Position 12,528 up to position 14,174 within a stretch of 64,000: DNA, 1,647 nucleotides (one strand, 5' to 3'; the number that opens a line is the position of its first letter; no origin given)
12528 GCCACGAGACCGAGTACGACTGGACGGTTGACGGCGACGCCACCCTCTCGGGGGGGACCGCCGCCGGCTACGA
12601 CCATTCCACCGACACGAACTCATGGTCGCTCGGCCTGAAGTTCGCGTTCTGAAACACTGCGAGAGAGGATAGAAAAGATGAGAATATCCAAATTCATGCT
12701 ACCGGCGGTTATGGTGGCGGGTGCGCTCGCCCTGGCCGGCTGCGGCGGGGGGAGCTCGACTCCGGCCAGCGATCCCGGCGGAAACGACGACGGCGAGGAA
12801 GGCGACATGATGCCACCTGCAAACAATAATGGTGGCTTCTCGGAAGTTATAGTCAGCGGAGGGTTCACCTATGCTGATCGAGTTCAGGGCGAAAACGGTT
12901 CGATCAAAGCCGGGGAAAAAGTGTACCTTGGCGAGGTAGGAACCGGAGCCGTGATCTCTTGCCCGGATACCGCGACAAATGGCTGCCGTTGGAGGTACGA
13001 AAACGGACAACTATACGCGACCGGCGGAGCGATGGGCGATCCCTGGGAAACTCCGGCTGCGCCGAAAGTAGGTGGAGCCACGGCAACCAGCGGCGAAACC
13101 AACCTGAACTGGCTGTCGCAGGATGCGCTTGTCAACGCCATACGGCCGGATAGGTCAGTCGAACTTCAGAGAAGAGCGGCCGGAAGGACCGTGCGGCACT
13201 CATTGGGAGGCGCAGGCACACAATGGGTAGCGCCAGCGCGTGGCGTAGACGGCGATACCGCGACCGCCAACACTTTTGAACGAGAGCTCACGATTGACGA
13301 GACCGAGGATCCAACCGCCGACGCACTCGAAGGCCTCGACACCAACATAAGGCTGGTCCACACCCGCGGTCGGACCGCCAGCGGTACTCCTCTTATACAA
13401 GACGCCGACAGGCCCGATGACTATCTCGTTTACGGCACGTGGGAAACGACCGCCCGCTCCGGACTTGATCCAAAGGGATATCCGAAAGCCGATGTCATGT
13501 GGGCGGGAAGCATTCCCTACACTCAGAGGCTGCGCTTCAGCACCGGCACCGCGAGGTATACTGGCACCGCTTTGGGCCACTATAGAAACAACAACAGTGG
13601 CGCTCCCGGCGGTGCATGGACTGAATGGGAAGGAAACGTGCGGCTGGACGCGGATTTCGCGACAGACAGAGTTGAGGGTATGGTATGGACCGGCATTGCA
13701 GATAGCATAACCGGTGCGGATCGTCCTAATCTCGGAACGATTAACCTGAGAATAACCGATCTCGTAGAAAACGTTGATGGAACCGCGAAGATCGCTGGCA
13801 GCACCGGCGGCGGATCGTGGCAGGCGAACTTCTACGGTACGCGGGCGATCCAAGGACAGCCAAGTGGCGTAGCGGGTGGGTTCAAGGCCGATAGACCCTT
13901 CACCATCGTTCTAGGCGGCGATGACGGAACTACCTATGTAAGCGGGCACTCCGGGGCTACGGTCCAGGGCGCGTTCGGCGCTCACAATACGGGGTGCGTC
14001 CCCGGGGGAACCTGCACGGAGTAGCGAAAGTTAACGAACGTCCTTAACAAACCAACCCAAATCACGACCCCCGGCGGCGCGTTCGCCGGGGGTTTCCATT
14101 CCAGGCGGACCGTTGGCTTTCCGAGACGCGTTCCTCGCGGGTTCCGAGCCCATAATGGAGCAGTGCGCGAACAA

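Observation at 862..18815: Four paralogous porin + TbpB/fHbp-like lipoprotein cassettes: a candidate porin-coupled surface-lipoprotein system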

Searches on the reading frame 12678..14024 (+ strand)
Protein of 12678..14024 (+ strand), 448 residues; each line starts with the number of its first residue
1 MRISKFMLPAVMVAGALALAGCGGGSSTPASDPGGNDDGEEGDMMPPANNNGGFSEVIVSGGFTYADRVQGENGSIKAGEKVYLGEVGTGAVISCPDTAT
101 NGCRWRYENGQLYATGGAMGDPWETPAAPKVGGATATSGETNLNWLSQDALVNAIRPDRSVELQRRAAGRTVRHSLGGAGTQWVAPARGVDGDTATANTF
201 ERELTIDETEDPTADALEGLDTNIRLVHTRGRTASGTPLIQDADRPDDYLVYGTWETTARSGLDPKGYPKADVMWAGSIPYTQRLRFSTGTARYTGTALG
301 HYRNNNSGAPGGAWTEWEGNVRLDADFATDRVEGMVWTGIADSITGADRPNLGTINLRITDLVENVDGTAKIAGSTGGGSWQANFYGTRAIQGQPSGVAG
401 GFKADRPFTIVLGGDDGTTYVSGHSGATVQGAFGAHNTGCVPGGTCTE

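Call 4: search_protein_families(library=pfam, proteins=[window:12678-14024:+], max_evalue=1)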
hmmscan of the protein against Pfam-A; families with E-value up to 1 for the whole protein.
window:12678-14024:+ (448 aa): 3 families
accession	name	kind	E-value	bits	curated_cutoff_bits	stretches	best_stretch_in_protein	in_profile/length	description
PF01298.24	TbpB_B_D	-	0.00012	23.1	26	1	289-435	4-124/126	C-lobe and N-lobe beta barrels of Tf-binding protein B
PF12454.13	Ecm33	-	0.023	15.3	23.2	1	1-25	1-26/40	GPI-anchored cell wall organization protein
PF08794.16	FHBP_C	-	0.036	15.4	28.1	1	289-390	6-90/97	Factor H binding protein, C-terminal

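Call 5: search_protein_families(library=ncbifam, proteins=[window:12678-14024:+], max_evalue=1)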
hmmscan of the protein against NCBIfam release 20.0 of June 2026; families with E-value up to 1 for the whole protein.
window:12678-14024:+ (448 aa): 3 families
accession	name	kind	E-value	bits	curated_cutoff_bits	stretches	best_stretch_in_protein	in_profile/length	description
NF041636.1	slam_lipo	equivalog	2.4e-06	27.9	80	1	249-414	12-152/154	Slam-dependent surface lipoprotein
NF058595.1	invert_tail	domain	0.0021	18.4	37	1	3-34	53-85/113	lipo-invert putative C-terminal anchoring domain-containing protein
NF047847.2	SS_mature_LptM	equivalog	0.49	10.5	27.7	1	1-23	1-21/31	LPS translocon maturation chaperone LptM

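Call 16: find_homologous_proteins(query=window:12678-14024:+, max_evalue=0.001)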
Query window:12678-14024:+ (448 aa): 58 proteins with E <= 0.001 among 8000 candidates.
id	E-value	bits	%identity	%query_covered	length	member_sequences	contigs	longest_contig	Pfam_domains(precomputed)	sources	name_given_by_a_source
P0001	9.5e-234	795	99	80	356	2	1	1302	-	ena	-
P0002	2.2e-194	665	84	80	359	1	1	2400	PF01298.25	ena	-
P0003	5.3e-176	604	66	100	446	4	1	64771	-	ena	-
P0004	1.7e-136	474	59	86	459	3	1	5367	PF01298.25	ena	-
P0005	6.1e-112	393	53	98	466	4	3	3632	PF01298.25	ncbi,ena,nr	ncbi:MAG: hypothetical protein OXC25_13270 [Thiotrichales bacterium]|nr:hypothetical protein [Thiotr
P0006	1.3e-109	385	50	99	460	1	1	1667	PF01298.25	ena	-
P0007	1.7e-89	319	46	86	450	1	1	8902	-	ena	-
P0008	2.3e-70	256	40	98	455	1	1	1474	-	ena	-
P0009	2.9e-69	252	38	92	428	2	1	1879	-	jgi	-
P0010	2.2e-65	240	40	98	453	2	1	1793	-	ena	-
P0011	8.7e-64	234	37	98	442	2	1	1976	-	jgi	-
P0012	1.2e-48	185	35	93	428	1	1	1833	-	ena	-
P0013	2.6e-46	177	35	97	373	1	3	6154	PF08794.17,PF01298.25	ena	-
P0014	1.2e-43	168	34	98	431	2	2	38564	-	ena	-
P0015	3.3e-43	167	33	97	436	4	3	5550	-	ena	-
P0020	9.5e-39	152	37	66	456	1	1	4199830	-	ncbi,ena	-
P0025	1.6e-33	135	34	91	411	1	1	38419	-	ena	-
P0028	1.4e-31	128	31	98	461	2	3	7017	-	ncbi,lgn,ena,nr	ncbi:MAG: hypothetical protein OXD36_02040 [Rhodobacter sp.]|nr:hypothetical protein [Rhodobacter sp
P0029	8.2e-31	126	34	68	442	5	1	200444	-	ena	-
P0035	7.3e-17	80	31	91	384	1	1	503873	PF01298.25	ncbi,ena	-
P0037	5.3e-11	60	26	100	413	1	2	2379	PF01298.25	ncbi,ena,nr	ncbi:MAG: hypothetical protein OXD36_12445 [Rhodobacter sp.]|nr:hypothetical protein [Rhodobacter sp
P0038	6.7e-11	60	29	97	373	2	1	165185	PF01298.25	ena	-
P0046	3.2e-5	41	85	7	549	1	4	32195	-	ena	-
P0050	1.6e-4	39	64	10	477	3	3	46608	-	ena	-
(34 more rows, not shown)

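Call 17: find_encoding_contigs(protein=P0020, flank=10000, max_places=3)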
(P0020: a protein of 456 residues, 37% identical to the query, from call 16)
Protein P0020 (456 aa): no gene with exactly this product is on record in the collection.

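Call 18: find_encoding_contigs(protein=P0035, flank=10000, max_places=3)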
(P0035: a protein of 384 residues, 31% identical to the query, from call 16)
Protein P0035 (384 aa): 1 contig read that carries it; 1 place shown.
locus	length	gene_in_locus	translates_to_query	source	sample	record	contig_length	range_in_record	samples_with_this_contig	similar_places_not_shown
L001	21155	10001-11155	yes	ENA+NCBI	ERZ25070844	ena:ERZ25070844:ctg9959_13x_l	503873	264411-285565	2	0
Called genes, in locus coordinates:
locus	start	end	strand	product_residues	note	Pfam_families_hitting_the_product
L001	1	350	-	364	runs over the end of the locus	PF00005:ABC_tran, PF13304:AAA_21 (faint)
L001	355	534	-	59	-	-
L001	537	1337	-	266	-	PF00528:BPD_transp_1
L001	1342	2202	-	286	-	PF00528:BPD_transp_1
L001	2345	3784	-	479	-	PF01547:SBP_bac_1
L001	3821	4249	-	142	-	PF00903:Glyoxalase, PF13669:Glyoxalase_4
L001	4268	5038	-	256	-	PF01883:FeS_assembly_P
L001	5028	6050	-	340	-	PF04909:Amidohydro_2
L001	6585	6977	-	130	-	PF01381:HTH_3, PF13560:HTH_31 (weak)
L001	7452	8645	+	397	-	PF13609:Porin_4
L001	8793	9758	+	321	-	PF13384:HTH_23 (faint), PF13936:HTH_38, PF00665:rve (weak)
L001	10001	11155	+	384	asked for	PF01298:TbpB_B_D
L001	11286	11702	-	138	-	-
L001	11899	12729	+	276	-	-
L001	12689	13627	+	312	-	-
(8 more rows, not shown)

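Call 19: find_encoding_contigs(protein=P0003, flank=10000, max_places=3)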
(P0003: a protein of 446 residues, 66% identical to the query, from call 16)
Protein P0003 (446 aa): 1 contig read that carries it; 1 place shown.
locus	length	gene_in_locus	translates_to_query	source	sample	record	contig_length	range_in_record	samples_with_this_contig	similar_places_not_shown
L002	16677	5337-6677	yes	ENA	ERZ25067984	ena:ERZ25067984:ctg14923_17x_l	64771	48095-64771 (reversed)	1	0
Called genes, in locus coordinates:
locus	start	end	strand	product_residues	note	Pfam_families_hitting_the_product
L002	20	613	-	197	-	PF05685:Uma2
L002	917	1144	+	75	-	-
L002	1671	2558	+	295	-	PF01609:DDE_Tnp_1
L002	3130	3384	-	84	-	PF10387:DUF2442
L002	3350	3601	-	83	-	PF13711:DUF4160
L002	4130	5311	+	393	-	PF13609:Porin_4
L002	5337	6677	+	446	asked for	-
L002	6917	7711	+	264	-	-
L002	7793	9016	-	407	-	-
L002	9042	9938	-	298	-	PF13609:Porin_4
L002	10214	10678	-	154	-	PF01797:Y1_Tnp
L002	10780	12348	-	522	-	PF09820:AAA-ATPase_like, PF08011:PDDEXK_9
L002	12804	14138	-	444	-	PF03447:NAD_binding_3, PF21135:DRL_cat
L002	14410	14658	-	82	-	-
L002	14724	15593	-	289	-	PF00005:ABC_tran, PF13304:AAA_21 (faint)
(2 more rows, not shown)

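Call 20: find_encoding_contigs(protein=P0029, flank=10000, max_places=3)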
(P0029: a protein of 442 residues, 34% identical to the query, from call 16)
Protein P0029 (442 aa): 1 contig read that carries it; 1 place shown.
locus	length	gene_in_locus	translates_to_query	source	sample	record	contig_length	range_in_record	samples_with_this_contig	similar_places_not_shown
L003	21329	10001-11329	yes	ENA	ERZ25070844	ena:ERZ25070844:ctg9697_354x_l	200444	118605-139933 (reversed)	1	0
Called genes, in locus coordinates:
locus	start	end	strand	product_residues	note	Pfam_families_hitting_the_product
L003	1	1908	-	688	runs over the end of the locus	PF14236:DruA, PF14706:Tnp_DNA_bind, PF01609:DDE_Tnp_1 (weak)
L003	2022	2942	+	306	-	-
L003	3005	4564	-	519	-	-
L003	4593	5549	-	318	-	PF00267:Porin_1, PF13609:Porin_4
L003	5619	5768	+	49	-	-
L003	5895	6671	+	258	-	PF00872:Transposase_mut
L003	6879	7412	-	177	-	-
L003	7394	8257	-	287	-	PF06564:CBP_BcsQ (faint), PF09140:MipZ (faint), PF13614:AAA_31, PF01656:CbiA, PF02374:ArsA_ATPase (weak)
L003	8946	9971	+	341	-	PF00267:Porin_1, PF13609:Porin_4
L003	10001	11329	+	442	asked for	-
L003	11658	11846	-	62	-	-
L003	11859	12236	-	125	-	-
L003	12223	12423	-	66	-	-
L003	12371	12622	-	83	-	-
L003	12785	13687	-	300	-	-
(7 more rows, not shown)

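Call 21: find_encoding_contigs(protein=P0038, flank=10000, max_places=3)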
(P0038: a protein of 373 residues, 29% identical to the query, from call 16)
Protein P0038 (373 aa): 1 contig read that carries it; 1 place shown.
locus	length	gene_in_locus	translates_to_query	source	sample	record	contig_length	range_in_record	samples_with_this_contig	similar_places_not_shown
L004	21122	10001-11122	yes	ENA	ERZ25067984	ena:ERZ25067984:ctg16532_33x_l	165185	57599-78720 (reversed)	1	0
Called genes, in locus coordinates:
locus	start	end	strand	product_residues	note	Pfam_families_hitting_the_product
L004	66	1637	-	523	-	PF09820:AAA-ATPase_like, PF08011:PDDEXK_9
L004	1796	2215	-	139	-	PF01850:PIN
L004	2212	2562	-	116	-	PF22513:FitA-like_RHH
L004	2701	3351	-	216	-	-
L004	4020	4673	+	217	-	PF09976:TPR_21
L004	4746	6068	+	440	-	PF13360:PQQ_2, PF13570:Beta-prop_ACSF4 (weak), PF01011:PQQ (weak)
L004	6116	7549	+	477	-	PF00025:Arf (faint), PF01926:MMR_HSR1, PF02421:FeoB_N, PF00009:GTP_EFTU, PF00350:Dynamin_N (weak), PF01926:MMR_HSR1, PF02421:FeoB_N, PF14714:KH_dom-like, +3 more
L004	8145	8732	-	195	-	PF05685:Uma2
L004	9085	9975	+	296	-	PF13609:Porin_4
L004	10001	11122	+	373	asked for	PF01298:TbpB_B_D (weak)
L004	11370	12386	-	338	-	PF01298:TbpB_B_D (weak)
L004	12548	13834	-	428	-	-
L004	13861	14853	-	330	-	PF13609:Porin_4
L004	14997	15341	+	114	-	-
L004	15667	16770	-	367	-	PF00753:Lactamase_B (weak)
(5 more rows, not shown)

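Call 29: find_related_loci(query=A2, collection=genome_contigs, flank=6000)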
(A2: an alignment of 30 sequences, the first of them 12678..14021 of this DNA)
Query A2 (448 aa) in genome_contigs; peptide patterns used: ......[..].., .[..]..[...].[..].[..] (x = any residue, [..] = any of these).
596 stretches matched a pattern (row limit reached: there are more); 1 encode a relative of the query (tblastn E <= 1e-3); 1 distinct loci.
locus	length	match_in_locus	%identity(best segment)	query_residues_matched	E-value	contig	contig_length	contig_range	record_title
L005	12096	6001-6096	69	1-32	1e-9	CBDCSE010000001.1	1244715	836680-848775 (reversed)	MAG: Paracoccaceae bacterium isolate c3939c7c-8abd-4c83-b86c-840b32e25a08 genome assembly, contig: contig_1, whole genom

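Call 31: predict_structure(alignment_id=A2)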
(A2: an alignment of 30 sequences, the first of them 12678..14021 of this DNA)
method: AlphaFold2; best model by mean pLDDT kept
length: 448 residues; sequences in the alignment: 30
mean_pLDDT: 71.5   pTM: 0.66
mean pLDDT of the five models: 71.5, 69.7, 68.8, 68.0, 66.9
residues with pLDDT >= 90: 93; 70-90: 164; 50-70: 104; < 50: 87
segments of 3 or more residues with pLDDT < 50: 1-49, 127-130, 133-141, 181-190, 192-199
pLDDT, mean of each block of 10 residues (from residue 1): 41 39 35 38 43 82 61 85 78 91 89 91 63 43 74 85 75 65 45 49 67 61 87 57 70 89 73 90 64 90 77 87 90 92 61 90 86 87 82 81 88 60 79 85 47
secondary structure, 60 per line:
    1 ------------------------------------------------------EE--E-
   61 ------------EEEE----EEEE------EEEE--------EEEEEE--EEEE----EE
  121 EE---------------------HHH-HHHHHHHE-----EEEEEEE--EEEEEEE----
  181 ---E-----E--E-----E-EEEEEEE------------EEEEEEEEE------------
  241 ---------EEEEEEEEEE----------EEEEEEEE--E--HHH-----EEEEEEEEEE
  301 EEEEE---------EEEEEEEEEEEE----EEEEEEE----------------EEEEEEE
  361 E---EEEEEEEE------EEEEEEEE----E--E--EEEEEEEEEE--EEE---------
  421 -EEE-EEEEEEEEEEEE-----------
elements in order: E73-76 E81-84 E91-94 E103-108 E111-114 E119-122 H148-154 E161-167 E170-176 E201-207 E220-228 E250-259 E270-277 E291-305 E315-326 E331-337 E354-361 E365-372 E379-386 E397-406 E409-411 E422-424 E426-437

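Call 33: fold_search(model_id=the predicted structure, library=pdb)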
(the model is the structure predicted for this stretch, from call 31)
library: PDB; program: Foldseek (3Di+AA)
matches with E <= 10: 1008; with E <= 0.001: 17
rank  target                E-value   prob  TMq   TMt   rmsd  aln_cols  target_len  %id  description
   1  7jrd_A                2.7e-07  1.00  0.26  0.21  21.1       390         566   15  The crystal structure of lactoferrin binding protein B (LbpB) from Neisseria meningitidis in complex with human lactof (released 2021-10-13)
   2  5kkx_B                1.8e-06  1.00  0.29  0.52  11.5       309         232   16  Crystal structure of a TbpB C-lobe mutant from Neisseria meningitidis M982 (released 2017-07-19)
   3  6cuj_A                5.4e-06  1.00  0.26  0.70   5.3       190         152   19  Crystal structure of the C-terminal domain of neisserial heparin binding antigen (NHBA) (released 2018-09-26)
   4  3v8u_A                8.7e-06  1.00  0.31  0.26  19.3       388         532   15  The crystal structure of transferrin binding protein B (TbpB) from Neisseria meningitidis serogroup B (released 2012-02-15)
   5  5kkx_A                2.6e-05  1.00  0.28  0.50  12.0       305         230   15  Crystal structure of a TbpB C-lobe mutant from Neisseria meningitidis M982 (released 2017-07-19)
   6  9nhq_B                3.0e-05  1.00  0.28  0.23  24.0       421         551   14  The cryo-EM structure of NmTbpA and NmTbpB in a complex (released 2026-03-04)
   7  9dc4_B                4.4e-05  1.00  0.29  0.24  22.1       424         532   14  Transferrin Binding Protein A in complex with transferrin binding protein B, transferrin and globular domain of TonB (released 2026-03-04)
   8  6cuj_B                5.4e-05  1.00  0.25  0.70   6.3       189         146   19  Crystal structure of the C-terminal domain of neisserial heparin binding antigen (NHBA) (released 2018-09-26)
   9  3ve1_C                5.7e-05  1.00  0.32  0.27  19.2       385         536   13  The 2.9 angstrom crystal structure of Transferrin binding protein B (TbpB) from serogroup B M982 Neisseria meningitidi (released 2012-02-22)
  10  4qq1_C                6.4e-05  1.00  0.30  0.27  20.8       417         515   12  Crystal structure of the isotype 1 Transferrin binding protein B (TbpB) from serogroup B Neisseria meningitidis (released 2015-04-01)
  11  3ve1_A                8.8e-05  1.00  0.32  0.27  19.3       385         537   12  The 2.9 angstrom crystal structure of Transferrin binding protein B (TbpB) from serogroup B M982 Neisseria meningitidi (released 2012-02-22)
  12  3ve2_A                8.8e-05  1.00  0.29  0.26  19.4       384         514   10  The 2.1 angstrom crystal structure of Transferrin binding protein B (TbpB) from serogroup B M982 Neisseria meningitidi (released 2012-02-22)
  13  5o1r_A                2.3e-04  1.00  0.20  0.71   6.9       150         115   20  human Fab 5H2 bound to NHBA-C3 from Neisseria meningitidis serogroup B (released 2018-05-30)
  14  3ve2_B                2.9e-04  1.00  0.29  0.25  19.3       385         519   12  The 2.1 angstrom crystal structure of Transferrin binding protein B (TbpB) from serogroup B M982 Neisseria meningitidi (released 2012-02-22)
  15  9clt_B                3.0e-04  1.00  0.30  0.26  19.9       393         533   14  Transferrin Binding Protein A in complex with transferrin binding protein B and transferrin (iron bound to N lobe only (released 2026-03-11)
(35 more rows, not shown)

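Call 35: search_dna_similar(query=window:12678-14024:+, collection=plasmids, mode=protein, max_evalue=0.001)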
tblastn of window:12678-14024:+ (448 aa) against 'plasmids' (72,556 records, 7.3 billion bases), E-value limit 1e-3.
No match.

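Call 46: search_protein_families(library=pfam, proteins=[L005:4733-5974:+, L005:6001-7632:+, L005:8040-9476:+, L005:9473-10063:+], max_evalue=0.1)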
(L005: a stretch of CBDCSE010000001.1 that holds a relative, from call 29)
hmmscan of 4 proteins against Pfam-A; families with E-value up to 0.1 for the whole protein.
L005:4733-5974:+ (413 aa): 1 family
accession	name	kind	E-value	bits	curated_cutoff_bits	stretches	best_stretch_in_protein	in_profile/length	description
PF13609.12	Porin_4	-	4.8e-28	99.3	27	1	8-378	1-309/310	Gram-negative porin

L005:6001-7632:+ (543 aa): 0 families

L005:8040-9476:+ (478 aa): 6 families
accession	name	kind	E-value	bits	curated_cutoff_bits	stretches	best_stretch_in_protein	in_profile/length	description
PF00023.36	Ank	-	7.7e-11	42.1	21.1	1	64-102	3-32/33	Ankyrin repeat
PF13637.12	Ank_4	-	1.7e-09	38.1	22.7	2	83-112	8-37/50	Ankyrin repeats (many copies)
PF13857.12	Ank_5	-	1.4e-07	32.2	27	1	85-112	29-56/56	Ankyrin repeats (many copies)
PF12796.13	Ank_2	-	3.7e-07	31.1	27.3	1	43-112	10-67/90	Ankyrin repeats (3 copies)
PF13606.12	Ank_3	-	0.00017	22.1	22.3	0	64-100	3-30/30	Ankyrin repeat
PF01298.24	TbpB_B_D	-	0.0046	17.9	26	0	423-474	94-126/126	C-lobe and N-lobe beta barrels of Tf-binding protein B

L005:9473-10063:+ (196 aa): 1 family
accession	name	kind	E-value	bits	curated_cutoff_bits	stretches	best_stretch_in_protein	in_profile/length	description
PF01298.24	TbpB_B_D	-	0.00052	21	26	1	157-196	76-126/126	C-lobe and N-lobe beta barrels of Tf-binding protein B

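Call 71: find_encoding_contigs(protein=P0014, flank=7000, max_places=2)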
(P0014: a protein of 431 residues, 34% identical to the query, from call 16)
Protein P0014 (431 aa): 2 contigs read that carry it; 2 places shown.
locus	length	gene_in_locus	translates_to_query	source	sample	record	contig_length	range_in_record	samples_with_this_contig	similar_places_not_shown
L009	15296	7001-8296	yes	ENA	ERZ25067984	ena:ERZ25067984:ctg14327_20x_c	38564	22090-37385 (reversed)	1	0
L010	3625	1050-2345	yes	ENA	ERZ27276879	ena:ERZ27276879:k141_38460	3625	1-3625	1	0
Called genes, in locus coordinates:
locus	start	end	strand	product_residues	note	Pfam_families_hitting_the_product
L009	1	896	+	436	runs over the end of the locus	PF01547:SBP_bac_1, PF13416:SBP_bac_8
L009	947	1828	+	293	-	PF00528:BPD_transp_1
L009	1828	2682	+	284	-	PF00528:BPD_transp_1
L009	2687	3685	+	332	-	PF02463:SMC_N (faint), PF00005:ABC_tran, PF13304:AAA_21 (faint), PF08402:TOBE_2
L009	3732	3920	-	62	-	-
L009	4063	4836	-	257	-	-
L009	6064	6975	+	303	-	PF13609:Porin_4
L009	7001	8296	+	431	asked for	-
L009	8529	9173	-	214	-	-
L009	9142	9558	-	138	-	PF05598:DUF772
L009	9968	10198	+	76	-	PF01797:Y1_Tnp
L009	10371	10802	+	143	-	-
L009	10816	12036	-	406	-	-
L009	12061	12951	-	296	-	PF13609:Porin_4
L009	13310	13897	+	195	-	PF05685:Uma2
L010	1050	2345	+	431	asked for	-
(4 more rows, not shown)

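Call 72: find_encoding_contigs(protein=P0025, flank=7000, max_places=2)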
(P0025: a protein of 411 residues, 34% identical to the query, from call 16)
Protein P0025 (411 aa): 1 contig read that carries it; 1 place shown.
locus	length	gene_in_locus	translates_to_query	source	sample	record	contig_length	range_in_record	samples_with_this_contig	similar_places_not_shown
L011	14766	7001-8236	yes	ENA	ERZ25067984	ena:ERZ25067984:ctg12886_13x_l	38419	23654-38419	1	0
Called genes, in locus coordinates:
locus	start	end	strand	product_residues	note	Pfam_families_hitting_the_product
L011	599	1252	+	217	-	PF10858:DUF2659 (weak), PF09976:TPR_21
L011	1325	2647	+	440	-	PF13360:PQQ_2, PF13570:Beta-prop_ACSF4 (weak), PF01011:PQQ (weak)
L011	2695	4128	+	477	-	PF00025:Arf (faint), PF01926:MMR_HSR1, PF02421:FeoB_N, PF00009:GTP_EFTU, PF00350:Dynamin_N (weak), PF01926:MMR_HSR1, PF02421:FeoB_N, PF14714:KH_dom-like, +3 more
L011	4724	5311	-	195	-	PF05685:Uma2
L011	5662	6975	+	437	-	PF13609:Porin_4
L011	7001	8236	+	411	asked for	-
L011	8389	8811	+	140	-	-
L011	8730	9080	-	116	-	PF01298:TbpB_B_D (weak)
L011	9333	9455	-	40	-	-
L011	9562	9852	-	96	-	-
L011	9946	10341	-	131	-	-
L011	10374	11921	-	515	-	PF06782:UPF0236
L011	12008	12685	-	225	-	-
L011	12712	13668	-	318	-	PF13609:Porin_4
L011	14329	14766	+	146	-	?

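Call 73: find_encoding_contigs(protein=P0050, flank=7000, max_places=2)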
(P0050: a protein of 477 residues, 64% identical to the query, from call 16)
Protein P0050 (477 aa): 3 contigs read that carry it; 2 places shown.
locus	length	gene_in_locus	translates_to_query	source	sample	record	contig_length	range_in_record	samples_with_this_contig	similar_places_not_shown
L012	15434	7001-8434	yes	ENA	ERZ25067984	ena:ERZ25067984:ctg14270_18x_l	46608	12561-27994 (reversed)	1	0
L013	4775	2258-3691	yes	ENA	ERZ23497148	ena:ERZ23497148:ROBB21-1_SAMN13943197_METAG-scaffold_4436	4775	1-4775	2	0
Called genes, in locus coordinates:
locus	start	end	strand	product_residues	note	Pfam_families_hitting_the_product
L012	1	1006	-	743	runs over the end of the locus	PF00773:RNB, PF00575:S1 (weak)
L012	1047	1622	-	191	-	PF09837:DUF2064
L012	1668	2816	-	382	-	PF01546:Peptidase_M20, PF07687:M20_dimer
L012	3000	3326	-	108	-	-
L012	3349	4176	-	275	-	PF14805:THDPS_N_2, PF25084:LbH_EIF2B (faint), PF25087:GMPPB_C (faint), PF00132:Hexapep (weak), PF14602:Hexapep_2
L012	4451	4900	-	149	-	-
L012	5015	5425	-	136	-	PF12844:HTH_19 (weak)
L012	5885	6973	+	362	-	PF13609:Porin_4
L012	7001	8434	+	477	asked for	-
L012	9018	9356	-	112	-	PF13650:Asp_protease_2 (weak), PF13975:gag-asp_proteas (weak)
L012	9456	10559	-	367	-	PF13384:HTH_23, PF13518:HTH_28 (weak), PF13551:HTH_29, PF13565:HTH_32, PF13358:DDE_3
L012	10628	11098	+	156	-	-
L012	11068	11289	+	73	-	-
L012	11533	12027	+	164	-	PF13441:Gly-zipper_YMGG, PF05433:Rick_17kDa_Anti, PF16998:17kDa_Anti_2 (weak)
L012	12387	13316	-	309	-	PF23023:Anti-Pycsar_Apyc1 (weak), PF00753:Lactamase_B, PF12706:Lactamase_B_2 (weak)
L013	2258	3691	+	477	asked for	-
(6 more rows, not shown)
